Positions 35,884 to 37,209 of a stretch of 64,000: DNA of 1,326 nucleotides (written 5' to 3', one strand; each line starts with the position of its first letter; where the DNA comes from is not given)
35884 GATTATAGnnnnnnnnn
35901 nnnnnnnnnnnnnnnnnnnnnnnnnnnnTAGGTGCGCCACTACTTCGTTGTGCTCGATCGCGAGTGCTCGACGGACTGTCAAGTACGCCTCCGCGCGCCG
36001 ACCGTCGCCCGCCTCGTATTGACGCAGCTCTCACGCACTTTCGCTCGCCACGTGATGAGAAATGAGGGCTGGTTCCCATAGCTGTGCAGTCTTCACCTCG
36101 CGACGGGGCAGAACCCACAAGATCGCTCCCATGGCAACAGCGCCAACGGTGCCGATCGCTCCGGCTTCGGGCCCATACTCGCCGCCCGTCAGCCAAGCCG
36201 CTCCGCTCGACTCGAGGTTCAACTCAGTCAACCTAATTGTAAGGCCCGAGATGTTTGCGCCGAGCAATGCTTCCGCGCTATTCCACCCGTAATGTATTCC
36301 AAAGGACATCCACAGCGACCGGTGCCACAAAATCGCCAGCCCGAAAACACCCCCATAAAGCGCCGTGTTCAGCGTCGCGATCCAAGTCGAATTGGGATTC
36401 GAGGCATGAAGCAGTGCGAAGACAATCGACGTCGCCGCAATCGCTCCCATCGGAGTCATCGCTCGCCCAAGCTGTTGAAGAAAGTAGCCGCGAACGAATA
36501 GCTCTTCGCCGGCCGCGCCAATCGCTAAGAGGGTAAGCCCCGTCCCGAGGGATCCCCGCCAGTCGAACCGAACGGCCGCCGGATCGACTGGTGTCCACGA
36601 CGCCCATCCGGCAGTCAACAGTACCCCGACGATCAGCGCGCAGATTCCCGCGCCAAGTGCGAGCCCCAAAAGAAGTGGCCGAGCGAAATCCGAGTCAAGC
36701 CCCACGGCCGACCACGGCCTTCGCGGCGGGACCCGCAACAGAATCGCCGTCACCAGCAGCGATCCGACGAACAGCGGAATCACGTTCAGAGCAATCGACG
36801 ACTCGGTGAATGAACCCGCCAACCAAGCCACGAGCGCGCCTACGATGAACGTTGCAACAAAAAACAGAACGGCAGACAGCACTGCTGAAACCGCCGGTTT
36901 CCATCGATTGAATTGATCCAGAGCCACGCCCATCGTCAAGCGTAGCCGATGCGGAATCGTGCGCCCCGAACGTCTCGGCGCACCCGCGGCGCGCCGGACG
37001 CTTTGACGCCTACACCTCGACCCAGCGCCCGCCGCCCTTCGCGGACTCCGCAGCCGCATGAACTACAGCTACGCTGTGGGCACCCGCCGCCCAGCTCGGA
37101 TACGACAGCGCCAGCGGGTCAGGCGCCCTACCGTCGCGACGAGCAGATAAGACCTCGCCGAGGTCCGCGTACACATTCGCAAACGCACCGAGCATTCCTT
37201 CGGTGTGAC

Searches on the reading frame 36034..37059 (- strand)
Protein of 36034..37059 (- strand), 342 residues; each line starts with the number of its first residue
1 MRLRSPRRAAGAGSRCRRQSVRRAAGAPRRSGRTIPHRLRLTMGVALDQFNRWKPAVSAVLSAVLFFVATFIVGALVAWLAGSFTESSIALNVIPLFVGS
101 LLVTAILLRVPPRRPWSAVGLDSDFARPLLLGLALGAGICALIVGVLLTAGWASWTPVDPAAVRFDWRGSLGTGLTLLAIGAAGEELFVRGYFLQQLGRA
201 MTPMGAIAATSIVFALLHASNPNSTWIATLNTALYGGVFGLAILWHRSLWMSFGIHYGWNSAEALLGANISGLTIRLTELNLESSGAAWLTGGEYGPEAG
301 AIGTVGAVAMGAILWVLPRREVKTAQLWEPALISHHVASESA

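Call 63: search_protein_families(library=pfam, proteins=[window:36034-37059:-], max_evalue=0.00001)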
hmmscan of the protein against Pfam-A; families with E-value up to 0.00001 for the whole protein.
window:36034-37059:- (342 aa): 1 family
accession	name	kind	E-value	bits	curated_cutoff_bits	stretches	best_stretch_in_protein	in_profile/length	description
PF02517.21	Rce1-like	-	2.6e-17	63.3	22.4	1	171-261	5-92/93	Type II CAAX prenyl endopeptidase Rce1-like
